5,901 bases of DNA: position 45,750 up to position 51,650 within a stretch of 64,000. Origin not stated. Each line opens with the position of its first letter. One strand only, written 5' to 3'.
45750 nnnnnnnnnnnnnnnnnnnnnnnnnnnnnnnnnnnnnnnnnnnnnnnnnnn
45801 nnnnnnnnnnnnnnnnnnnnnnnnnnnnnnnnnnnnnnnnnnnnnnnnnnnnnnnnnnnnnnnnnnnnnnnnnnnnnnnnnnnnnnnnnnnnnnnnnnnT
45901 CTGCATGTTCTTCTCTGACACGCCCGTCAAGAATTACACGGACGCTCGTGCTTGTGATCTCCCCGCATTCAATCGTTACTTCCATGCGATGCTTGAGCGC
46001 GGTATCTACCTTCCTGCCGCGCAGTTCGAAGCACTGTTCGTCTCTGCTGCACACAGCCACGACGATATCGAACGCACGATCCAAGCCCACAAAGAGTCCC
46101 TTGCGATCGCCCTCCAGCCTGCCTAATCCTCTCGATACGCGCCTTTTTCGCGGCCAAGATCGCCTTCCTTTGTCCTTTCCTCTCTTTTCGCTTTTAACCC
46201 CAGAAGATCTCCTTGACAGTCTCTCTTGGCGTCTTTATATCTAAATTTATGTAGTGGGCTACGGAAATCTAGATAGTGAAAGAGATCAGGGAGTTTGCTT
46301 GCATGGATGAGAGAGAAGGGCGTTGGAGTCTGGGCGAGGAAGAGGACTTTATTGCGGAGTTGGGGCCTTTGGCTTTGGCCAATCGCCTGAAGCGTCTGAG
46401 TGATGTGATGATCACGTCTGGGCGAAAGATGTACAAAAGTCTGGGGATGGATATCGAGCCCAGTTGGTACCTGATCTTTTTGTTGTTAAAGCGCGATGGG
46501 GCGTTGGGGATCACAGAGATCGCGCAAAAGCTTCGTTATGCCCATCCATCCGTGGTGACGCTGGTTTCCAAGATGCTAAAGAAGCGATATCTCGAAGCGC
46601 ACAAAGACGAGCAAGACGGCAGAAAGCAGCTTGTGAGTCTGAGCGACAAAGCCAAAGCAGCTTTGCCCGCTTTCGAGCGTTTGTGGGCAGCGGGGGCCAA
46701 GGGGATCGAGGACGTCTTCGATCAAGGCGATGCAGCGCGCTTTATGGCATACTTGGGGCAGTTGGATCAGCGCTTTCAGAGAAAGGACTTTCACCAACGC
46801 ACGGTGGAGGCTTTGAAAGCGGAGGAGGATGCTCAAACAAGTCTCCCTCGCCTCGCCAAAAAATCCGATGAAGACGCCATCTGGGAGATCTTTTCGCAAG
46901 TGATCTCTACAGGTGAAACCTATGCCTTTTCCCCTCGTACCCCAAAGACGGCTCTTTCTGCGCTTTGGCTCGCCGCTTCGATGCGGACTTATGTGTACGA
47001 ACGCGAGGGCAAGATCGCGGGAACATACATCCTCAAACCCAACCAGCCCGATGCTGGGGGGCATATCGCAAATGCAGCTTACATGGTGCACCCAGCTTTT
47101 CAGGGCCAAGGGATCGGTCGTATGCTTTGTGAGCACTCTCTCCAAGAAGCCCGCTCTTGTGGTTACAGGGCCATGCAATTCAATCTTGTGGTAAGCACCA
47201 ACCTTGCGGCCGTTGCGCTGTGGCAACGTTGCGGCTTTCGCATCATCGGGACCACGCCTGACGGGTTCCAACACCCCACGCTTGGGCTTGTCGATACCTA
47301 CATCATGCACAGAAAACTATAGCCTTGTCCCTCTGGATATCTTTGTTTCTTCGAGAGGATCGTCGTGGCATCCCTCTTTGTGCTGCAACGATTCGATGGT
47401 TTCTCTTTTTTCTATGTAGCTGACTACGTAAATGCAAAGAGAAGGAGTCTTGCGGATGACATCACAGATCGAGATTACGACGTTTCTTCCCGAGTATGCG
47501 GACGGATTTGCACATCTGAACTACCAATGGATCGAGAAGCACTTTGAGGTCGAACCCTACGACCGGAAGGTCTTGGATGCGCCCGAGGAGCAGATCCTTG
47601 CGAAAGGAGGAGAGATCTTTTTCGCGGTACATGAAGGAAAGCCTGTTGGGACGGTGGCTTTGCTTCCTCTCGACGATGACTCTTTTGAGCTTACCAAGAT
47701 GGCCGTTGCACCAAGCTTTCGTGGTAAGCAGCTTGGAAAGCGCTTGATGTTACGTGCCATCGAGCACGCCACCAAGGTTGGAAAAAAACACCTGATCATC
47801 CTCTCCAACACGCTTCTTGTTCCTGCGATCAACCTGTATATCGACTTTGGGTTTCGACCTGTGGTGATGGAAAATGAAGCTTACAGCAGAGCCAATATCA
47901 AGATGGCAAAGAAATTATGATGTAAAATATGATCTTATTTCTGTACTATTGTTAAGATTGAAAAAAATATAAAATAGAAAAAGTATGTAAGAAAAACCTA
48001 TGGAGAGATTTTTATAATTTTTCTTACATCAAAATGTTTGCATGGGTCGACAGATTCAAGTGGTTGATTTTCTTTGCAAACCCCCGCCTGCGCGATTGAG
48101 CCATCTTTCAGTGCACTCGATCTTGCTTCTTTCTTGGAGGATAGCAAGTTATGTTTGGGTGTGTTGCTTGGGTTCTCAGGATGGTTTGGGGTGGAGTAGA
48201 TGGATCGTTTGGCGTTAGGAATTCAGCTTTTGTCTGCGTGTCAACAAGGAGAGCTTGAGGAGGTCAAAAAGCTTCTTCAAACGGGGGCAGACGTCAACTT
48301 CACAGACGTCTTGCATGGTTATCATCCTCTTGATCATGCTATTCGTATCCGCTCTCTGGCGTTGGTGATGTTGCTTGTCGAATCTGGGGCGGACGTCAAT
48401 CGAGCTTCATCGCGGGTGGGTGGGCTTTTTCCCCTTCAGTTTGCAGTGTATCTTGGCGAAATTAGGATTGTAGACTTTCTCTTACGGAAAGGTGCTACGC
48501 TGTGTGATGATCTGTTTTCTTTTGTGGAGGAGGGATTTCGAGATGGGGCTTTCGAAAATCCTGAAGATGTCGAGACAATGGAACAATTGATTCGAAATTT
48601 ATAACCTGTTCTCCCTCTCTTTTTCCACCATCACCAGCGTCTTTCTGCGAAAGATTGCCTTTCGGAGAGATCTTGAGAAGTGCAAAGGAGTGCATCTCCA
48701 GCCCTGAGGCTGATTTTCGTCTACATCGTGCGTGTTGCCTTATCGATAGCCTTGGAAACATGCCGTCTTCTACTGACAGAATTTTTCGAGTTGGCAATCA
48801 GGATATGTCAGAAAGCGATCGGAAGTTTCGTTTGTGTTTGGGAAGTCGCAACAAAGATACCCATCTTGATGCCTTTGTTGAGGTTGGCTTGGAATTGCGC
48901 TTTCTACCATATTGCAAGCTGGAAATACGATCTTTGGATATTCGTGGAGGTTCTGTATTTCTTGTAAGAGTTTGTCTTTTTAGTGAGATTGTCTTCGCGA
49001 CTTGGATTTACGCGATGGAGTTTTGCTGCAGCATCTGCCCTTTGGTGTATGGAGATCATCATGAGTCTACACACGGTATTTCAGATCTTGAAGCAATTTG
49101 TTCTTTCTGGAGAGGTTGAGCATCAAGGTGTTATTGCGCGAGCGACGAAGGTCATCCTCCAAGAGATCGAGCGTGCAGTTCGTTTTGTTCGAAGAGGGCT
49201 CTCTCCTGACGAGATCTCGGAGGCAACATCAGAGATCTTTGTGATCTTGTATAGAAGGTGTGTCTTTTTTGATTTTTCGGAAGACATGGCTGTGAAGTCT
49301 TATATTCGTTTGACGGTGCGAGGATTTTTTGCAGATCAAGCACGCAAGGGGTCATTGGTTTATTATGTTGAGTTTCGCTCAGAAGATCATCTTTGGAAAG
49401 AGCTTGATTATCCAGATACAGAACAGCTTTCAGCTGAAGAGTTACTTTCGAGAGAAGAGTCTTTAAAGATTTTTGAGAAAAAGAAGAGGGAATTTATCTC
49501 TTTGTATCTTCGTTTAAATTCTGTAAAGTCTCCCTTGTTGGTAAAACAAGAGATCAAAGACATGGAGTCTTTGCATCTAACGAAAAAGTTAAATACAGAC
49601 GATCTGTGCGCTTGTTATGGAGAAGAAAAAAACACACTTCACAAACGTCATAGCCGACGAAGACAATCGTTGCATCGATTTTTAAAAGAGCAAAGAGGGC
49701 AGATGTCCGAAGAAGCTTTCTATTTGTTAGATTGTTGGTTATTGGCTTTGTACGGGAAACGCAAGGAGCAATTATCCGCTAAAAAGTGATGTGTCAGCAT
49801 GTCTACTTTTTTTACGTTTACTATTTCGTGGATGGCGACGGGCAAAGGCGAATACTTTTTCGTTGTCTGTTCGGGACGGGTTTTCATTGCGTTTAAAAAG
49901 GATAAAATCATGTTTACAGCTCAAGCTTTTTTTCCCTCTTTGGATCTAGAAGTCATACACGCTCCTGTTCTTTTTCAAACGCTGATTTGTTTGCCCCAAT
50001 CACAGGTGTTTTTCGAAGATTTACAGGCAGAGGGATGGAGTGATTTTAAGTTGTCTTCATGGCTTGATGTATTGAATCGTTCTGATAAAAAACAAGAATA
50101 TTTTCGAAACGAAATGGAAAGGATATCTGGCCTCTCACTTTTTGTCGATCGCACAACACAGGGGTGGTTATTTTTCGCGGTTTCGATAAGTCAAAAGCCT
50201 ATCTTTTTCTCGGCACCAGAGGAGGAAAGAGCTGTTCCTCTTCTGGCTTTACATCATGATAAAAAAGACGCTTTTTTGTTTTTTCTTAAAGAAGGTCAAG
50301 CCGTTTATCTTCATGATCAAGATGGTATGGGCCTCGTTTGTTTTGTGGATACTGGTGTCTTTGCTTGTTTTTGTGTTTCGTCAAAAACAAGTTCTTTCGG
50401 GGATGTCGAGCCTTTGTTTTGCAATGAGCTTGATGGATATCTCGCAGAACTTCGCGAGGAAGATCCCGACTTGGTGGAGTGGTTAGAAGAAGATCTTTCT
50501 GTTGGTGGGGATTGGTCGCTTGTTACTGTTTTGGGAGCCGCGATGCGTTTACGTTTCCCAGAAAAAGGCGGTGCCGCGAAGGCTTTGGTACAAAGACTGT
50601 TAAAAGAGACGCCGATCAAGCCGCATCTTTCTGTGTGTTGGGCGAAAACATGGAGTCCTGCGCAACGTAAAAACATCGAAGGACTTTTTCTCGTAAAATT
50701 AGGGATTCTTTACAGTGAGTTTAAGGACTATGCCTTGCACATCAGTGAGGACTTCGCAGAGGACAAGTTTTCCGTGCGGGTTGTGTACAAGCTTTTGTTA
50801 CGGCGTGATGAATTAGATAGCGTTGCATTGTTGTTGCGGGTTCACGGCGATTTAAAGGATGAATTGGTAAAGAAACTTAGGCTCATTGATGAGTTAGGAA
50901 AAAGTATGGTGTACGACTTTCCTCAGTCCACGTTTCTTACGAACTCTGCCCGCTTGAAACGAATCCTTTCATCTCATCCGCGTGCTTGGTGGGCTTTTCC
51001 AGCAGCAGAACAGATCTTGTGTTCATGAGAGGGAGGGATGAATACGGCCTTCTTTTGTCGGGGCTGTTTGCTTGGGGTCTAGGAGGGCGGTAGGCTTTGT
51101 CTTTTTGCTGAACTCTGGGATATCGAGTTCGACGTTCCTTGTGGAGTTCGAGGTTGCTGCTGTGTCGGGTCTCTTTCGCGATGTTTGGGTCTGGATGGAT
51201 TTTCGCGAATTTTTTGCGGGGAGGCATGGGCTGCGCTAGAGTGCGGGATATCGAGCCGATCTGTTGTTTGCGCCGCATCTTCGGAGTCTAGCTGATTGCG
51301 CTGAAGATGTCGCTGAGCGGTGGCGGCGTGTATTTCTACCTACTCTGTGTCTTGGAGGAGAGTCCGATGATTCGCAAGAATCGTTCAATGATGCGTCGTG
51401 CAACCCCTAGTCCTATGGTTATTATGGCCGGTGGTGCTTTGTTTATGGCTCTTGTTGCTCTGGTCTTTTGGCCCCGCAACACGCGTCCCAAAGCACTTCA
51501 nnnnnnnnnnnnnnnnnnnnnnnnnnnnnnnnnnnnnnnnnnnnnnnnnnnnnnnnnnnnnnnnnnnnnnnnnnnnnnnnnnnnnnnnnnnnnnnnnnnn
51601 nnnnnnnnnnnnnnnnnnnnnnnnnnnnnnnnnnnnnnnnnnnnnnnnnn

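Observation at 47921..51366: Low-GC three-gene island (ankyrin protein, ECF-like sigma candidate, orphan 372-409 aa protein) inserted between housekeeping-type genes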

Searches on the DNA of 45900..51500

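Call 40: search_rna_families(source=window, start=45900, end=51500, threshold=evalue, max_evalue=1)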
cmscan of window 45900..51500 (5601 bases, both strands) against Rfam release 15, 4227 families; matches with E-value up to 1: 0.
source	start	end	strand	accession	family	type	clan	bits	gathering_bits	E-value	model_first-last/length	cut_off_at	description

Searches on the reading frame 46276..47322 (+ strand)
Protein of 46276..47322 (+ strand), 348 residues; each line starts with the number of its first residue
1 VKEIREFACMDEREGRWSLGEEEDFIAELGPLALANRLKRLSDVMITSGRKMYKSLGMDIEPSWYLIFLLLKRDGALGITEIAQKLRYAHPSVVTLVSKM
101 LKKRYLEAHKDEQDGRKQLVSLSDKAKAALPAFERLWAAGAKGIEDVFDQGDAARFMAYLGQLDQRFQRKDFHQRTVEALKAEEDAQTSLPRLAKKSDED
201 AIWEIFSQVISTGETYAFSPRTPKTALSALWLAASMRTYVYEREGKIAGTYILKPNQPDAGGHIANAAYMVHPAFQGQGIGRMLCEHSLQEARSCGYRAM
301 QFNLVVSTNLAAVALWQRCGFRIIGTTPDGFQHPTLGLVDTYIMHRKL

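Call 5: search_protein_families(library=pfam, proteins=[window:46276-47322:+], max_evalue=1)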
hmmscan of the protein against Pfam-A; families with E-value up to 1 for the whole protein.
window:46276-47322:+ (348 aa): 14 families
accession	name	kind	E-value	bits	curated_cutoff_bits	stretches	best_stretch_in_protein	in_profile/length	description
PF00583.31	Acetyltransf_1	-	1.4e-18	67.7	20.7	1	221-321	18-116/116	Acetyltransferase (GNAT) family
PF13508.13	Acetyltransf_7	-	9.6e-14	52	27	1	237-322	4-83/84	Acetyltransferase (GNAT) domain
PF13673.13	Acetyltransf_10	-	3.4e-10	40.4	23.6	1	217-325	12-111/128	Acetyltransferase (GNAT) domain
PF12802.13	MarR_2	-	1.2e-07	32.2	27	1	59-116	2-60/61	MarR family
PF13302.13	Acetyltransf_3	-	3.9e-05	24.8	25.4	1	197-322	20-138/138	Acetyltransferase (GNAT) domain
PF13463.12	HTH_27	-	0.00024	21.8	22.2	1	72-126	14-68/68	Winged helix DNA-binding domain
PF13527.13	Acetyltransf_9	-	0.00045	20.7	25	1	192-298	3-107/127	Acetyltransferase (GNAT) domain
PF01047.28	MarR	-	0.00059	20.1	24.6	1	65-117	6-58/59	MarR family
PF14542.12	Acetyltransf_CG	-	0.001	19.6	30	1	270-299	31-60/80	GCN5-related N-acetyl-transferase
PF13420.13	Acetyltransf_4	-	0.0012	19.4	24.3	1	223-326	37-139/155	Acetyltransferase (GNAT) domain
PF08445.16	FR47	-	0.0065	16.9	22.1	1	269-324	27-80/86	FR47-like protein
PF09339.16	HTH_IclR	-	0.015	15.5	22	1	69-107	11-49/52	IclR helix-turn-helix domain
PF22381.2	Staph_reg_Sar_Rot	-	0.017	15.6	27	1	56-127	10-79/85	Transcriptional regulator SarA/Rot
PF13480.13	Acetyltransf_6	-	0.32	11.6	22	0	200-302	32-134/143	Acetyltransferase (GNAT) domain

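Call 6: search_protein_families(library=ncbifam, proteins=[window:46276-47322:+], max_evalue=1)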
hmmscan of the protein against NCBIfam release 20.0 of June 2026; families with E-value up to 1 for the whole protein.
window:46276-47322:+ (348 aa): 36 families (the best 25 are shown)
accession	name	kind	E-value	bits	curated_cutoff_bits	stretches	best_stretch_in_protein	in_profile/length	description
TIGR01575.1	rimI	equivalog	4.4e-10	39.8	86.4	1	215-344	12-132/132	ribosomal protein S18-alanine N-acetyltransferase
NF040503.1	resist_ArsN1a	equivalog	4.3e-09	36.3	170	1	192-326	2-138/159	arsinothricin resistance N-acetyltransferase ArsN1 family A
NF040504.1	resist_ArsN1b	equivalog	1e-06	28.6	210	1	192-328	2-140/159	arsinothricin resistance N-acetyltransferase ArsN1 family B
TIGR02337.1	HpaR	equivalog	2.5e-06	27.3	121.2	1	61-148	28-114/130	homoprotocatechuate degradation operon regulator HpaR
NF053777.1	Saro0803TransReg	equivalog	9.3e-06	25.4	200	1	73-154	48-129/140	Saro_0803 family transcriptional regulator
TIGR04472.1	reg_rSAM_mob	hypoth_equivalog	1.6e-05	24.9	240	1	67-163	37-132/141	radical SAM mobile pair system MarR family transcriptional regulator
NF040502.1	PPT_acetyltrans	equivalog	5e-05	23.1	300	1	192-327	11-148/183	phosphinothricin N-acetyltransferase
NF038251.1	AdcR_fam_Zn_TF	equivalog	6.7e-05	23.2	175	1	69-128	42-101/143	zinc-dependent MarR family transcriptional regulator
NF045593.1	bilirub_TF_BilQ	equivalog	0.0001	22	125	1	65-164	35-132/135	bilirubin utilization transcriptional regulator BilQ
NF007807.0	PRK10514.1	equivalog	0.00028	20.8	134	1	268-328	75-129/147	acetyltransferase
TIGR01889.1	Staph_reg_Sar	paralog_domain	0.00035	20.8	62.6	1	65-128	32-95/109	staphylococcal accessory regulator family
TIGR03448.1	mycothiol_MshD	equivalog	0.00052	19.4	163.1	2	237-292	47-100/294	mycothiol synthase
NF005840.0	PRK07757.1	equivalog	0.00062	19.7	154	1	236-324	41-121/153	N-acetyltransferase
NF007025.1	PRK09491.1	equivalog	0.00099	19.1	173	1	270-324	69-122/145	ribosomal protein S18-alanine N-acetyltransferase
NF007853.0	PRK10562.1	equivalog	0.0013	19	125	1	235-334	47-134/146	N-acetyltransferase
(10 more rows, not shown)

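Call 82: search_protein_families(library=padloc, proteins=[window:46276-47322:+], max_evalue=0.01)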
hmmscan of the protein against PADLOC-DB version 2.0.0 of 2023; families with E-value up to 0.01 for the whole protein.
window:46276-47322:+ (348 aa): 1 family
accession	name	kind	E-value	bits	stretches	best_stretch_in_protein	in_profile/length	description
PDLC01879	CARF3--CARF_TM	-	0.0023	15.6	1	56-129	151-216/222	-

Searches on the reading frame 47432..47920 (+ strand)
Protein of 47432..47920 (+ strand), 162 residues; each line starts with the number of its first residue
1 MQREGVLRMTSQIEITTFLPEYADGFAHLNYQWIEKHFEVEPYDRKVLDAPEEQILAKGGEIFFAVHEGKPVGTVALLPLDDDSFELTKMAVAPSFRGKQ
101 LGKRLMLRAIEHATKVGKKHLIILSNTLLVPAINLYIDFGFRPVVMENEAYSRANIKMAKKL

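Call 5: search_protein_families(library=pfam, proteins=[window:47432-47920:+], max_evalue=1)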
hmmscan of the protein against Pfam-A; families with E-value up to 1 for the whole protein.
window:47432-47920:+ (162 aa): 8 families
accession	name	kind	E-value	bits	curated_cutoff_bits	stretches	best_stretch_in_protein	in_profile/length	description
PF00583.31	Acetyltransf_1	-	1.5e-16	61.1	20.7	1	33-141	7-116/116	Acetyltransferase (GNAT) family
PF13508.13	Acetyltransf_7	-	5.7e-15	55.9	27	1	60-142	3-83/84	Acetyltransferase (GNAT) domain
PF13673.13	Acetyltransf_10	-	1e-09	38.9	23.6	1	49-160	20-126/128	Acetyltransferase (GNAT) domain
PF14542.12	Acetyltransf_CG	-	1.3e-05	25.6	30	1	68-119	6-59/80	GCN5-related N-acetyl-transferase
PF13480.13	Acetyltransf_6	-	0.0032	18.1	22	1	40-115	55-126/143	Acetyltransferase (GNAT) domain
PF08445.16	FR47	-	0.0081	16.6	22.1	1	83-143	20-79/86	FR47-like protein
PF13527.13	Acetyltransf_9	-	0.015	15.7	25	1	85-142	73-125/127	Acetyltransferase (GNAT) domain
PF13302.13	Acetyltransf_3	-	0.079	14.1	25.4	1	58-125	51-121/138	Acetyltransferase (GNAT) domain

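Call 6: search_protein_families(library=ncbifam, proteins=[window:47432-47920:+], max_evalue=1)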
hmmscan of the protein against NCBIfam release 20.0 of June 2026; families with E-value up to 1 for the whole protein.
window:47432-47920:+ (162 aa): 22 families
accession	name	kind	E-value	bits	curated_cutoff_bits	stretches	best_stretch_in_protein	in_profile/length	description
TIGR01575.1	rimI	equivalog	2.6e-06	27.6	86.4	1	55-153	27-124/132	ribosomal protein S18-alanine N-acetyltransferase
NF008212.0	PRK10975.1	equivalog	4e-06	26.8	219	1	66-141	145-220/232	dTDP-4-amino-4,6-dideoxy-D-galactose acyltransferase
NF000487.1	stat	exception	1.5e-05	24.6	420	1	87-150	107-170/189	streptothricin N-acetyltransferase STAT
NF040501.1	resist_ArsN2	equivalog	2e-05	24.2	125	1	53-127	17-91/133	arsenic resistance N-acetyltransferase ArsN2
TIGR02382.1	wecD_rffC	equivalog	2.9e-05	23.7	195.1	1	68-140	107-179/191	dTDP-4-amino-4,6-dideoxy-D-galactose acyltransferase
TIGR01890.1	N-Ac-Glu-synth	equivalog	3.2e-05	23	202.85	1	67-127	329-390/429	amino-acid N-acetyltransferase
NF005921.0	PRK07922.1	equivalog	3.9e-05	23.3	180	1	61-126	47-113/170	amino-acid N-acetyltransferase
NF005840.0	PRK07757.1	equivalog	4.6e-05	23.4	154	1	45-125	27-107/153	N-acetyltransferase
NF003641.0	PRK05279.1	equivalog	8.9e-05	21.5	344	1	66-127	340-402/441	amino-acid N-acetyltransferase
NF007644.0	PRK10314.1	equivalog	0.0005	19.9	171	1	85-160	75-148/153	GNAT family N-acetyltransferase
NF033078.2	AAC_6p_Ia_fam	equivalog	0.00081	19.3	265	1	65-117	56-107/181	AAC(6')-Ia family aminoglycoside 6'-N-acetyltransferase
NF007025.1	PRK09491.1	equivalog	0.0013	18.7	173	1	83-155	61-133/145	ribosomal protein S18-alanine N-acetyltransferase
NF053587.1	SpmdActasePaiA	equivalog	0.003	17.4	250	1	80-141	86-147/172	spermidine/spermine N(1)-acetyltransferase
NF000486.1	AAC_6p_Ip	exception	0.01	15.8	390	1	68-115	40-86/173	aminoglycoside 6'-N-acetyltransferase AAC(6')-Ip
NF033150.1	AAC_6p_A49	exception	0.012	15.3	410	1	64-115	56-106/184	aminoglycoside 6'-N-acetyltransferase AacA49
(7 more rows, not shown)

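Call 82: search_protein_families(library=padloc, proteins=[window:47432-47920:+], max_evalue=0.01)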
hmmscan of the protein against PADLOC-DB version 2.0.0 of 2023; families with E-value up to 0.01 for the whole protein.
window:47432-47920:+ (162 aa): 0 families

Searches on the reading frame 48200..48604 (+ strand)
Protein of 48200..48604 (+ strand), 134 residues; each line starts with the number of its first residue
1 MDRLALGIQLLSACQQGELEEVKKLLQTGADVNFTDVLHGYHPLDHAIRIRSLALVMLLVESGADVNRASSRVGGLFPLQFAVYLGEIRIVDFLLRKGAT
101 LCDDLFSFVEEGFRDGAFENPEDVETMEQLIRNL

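Call 5: search_protein_families(library=pfam, proteins=[window:48200-48604:+], max_evalue=1)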
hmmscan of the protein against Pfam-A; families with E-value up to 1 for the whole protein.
window:48200-48604:+ (134 aa): 6 families
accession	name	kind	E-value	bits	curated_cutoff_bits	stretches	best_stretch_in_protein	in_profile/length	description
PF00023.36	Ank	-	6.4e-13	48.6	21.1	3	39-68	1-30/33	Ankyrin repeat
PF12796.13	Ank_2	-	1.2e-10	42.3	27.3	1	11-100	2-85/90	Ankyrin repeats (3 copies)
PF13606.12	Ank_3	-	1.7e-09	37.5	22.3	2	39-67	1-29/30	Ankyrin repeat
PF13637.12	Ank_4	-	6.9e-09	36.2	22.7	2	10-53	1-43/50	Ankyrin repeats (many copies)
PF13857.12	Ank_5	-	0.014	16.2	27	0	13-47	23-56/56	Ankyrin repeats (many copies)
PF23745.1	ANK_LRRK2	-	0.017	15.4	27.5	1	10-65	35-89/130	LRRK2 ANK repeat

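Call 6: search_protein_families(library=ncbifam, proteins=[window:48200-48604:+], max_evalue=1)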
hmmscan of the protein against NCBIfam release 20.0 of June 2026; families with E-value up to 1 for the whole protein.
window:48200-48604:+ (134 aa): 9 families
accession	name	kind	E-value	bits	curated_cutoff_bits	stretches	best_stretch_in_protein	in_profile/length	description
NF043023.1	T4SS_AnkH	equivalog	8.3e-08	31.4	600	1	16-100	9-90/467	Dot/Icm T4SS effector AnkH/LegA3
NF043028.1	T4SS_AnkX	equivalog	1.6e-05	23.3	1400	1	37-100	545-607/938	Dot/Icm T4SS effector AnkN/AnkX/LegA8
NF043029.1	T4SS_AnkY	equivalog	8.3e-05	21.2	600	1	10-69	462-520/543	Dot/Icm T4SS effector AnkY/LegA9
NF043021.1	T4SS_AnkF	equivalog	0.0011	17.3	1000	1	44-101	589-645/917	Dot/Icm T4SS effector AnkF/LegA14/Ceg31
NF043022.1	T4SS_AnkG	equivalog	0.0012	17.7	500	1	12-97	302-387/455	Dot/Icm T4SS effector AnkG/AnkZ/LegA7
NF043024.1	T4SS_AnkI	equivalog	0.0014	17.5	550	1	10-47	245-282/439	Dot/Icm T4SS effector AnkI/LegAS4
TIGR00870.1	trp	subfamily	0.0035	15.5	498.75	1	27-69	118-159/747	transient-receptor-potential calcium channel protein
NF043019.1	T4SS_AnkC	equivalog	0.099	11.5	450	1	10-96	100-222/459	Dot/Icm T4SS effector AnkC/LegA12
NF041931.2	MzaA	equivalog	0.12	11.1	800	1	12-97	8-90/726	MZA anti-phage system associated sigma-70 family RNA polymerase sigma factor MzaA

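Call 7: search_protein_families(library=padloc, proteins=[window:48200-48604:+], max_evalue=1)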
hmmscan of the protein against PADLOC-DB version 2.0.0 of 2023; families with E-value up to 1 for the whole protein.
window:48200-48604:+ (134 aa): 2 families
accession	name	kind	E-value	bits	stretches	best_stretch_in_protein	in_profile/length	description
PDLC04783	PDC-M72A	-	1.3e-10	39.1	1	10-101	234-322/392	-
PDLC02908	Ankyrin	-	7.6e-05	19.1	1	10-124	740-853/880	-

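Call 8: search_protein_families(library=phrogs, proteins=[window:48200-48604:+], max_evalue=1)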
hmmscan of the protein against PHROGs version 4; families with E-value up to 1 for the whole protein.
window:48200-48604:+ (134 aa): 4 families
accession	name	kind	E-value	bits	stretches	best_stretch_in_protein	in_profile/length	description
phrog_9262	-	unknown function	1.2e-15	58.7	2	10-69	77-139/253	-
phrog_9049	-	unknown function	2.1e-13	48.1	1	12-100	3130-3315/4700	-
phrog_16592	-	unknown function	0.41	9.4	1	20-101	158-240/974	-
phrog_36421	-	unknown function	0.44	11.7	1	103-132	12-41/60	-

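Call 11: list_cluster_members(proteins=[P0001, P0002, window:48200-48604:+])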
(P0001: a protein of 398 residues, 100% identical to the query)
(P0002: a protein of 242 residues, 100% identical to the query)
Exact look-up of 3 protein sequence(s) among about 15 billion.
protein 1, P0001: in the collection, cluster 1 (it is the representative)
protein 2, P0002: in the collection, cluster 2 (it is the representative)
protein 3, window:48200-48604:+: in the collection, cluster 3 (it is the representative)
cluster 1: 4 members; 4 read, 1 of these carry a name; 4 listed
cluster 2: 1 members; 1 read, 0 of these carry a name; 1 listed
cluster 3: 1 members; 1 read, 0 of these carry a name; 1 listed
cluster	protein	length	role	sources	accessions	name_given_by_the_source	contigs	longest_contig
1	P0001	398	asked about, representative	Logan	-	-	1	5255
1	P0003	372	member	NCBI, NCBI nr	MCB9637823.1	MAG: hypothetical protein H6727_02825 [Myxococcales bacterium] | hypothetical protein [Myxococcales bacterium]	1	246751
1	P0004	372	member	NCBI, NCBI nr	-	-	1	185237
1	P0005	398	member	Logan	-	-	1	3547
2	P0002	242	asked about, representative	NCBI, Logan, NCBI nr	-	-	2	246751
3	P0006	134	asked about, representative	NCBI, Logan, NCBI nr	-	-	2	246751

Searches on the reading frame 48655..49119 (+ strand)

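Call 5: search_protein_families(library=pfam, proteins=[window:48655-49119:+], max_evalue=1)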
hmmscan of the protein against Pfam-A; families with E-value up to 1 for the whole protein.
window:48655-49119:+ (154 aa): 0 families

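Call 7: search_protein_families(library=padloc, proteins=[window:48655-49119:+], max_evalue=1)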
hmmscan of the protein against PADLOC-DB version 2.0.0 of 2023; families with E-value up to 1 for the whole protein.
window:48655-49119:+ (154 aa): 0 families

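Call 8: search_protein_families(library=phrogs, proteins=[window:48655-49119:+], max_evalue=1)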
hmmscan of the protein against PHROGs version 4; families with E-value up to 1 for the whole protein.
window:48655-49119:+ (154 aa): 1 family
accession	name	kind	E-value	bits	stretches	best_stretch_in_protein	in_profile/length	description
phrog_38838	-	unknown function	0.14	13.5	0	88-110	15-36/58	-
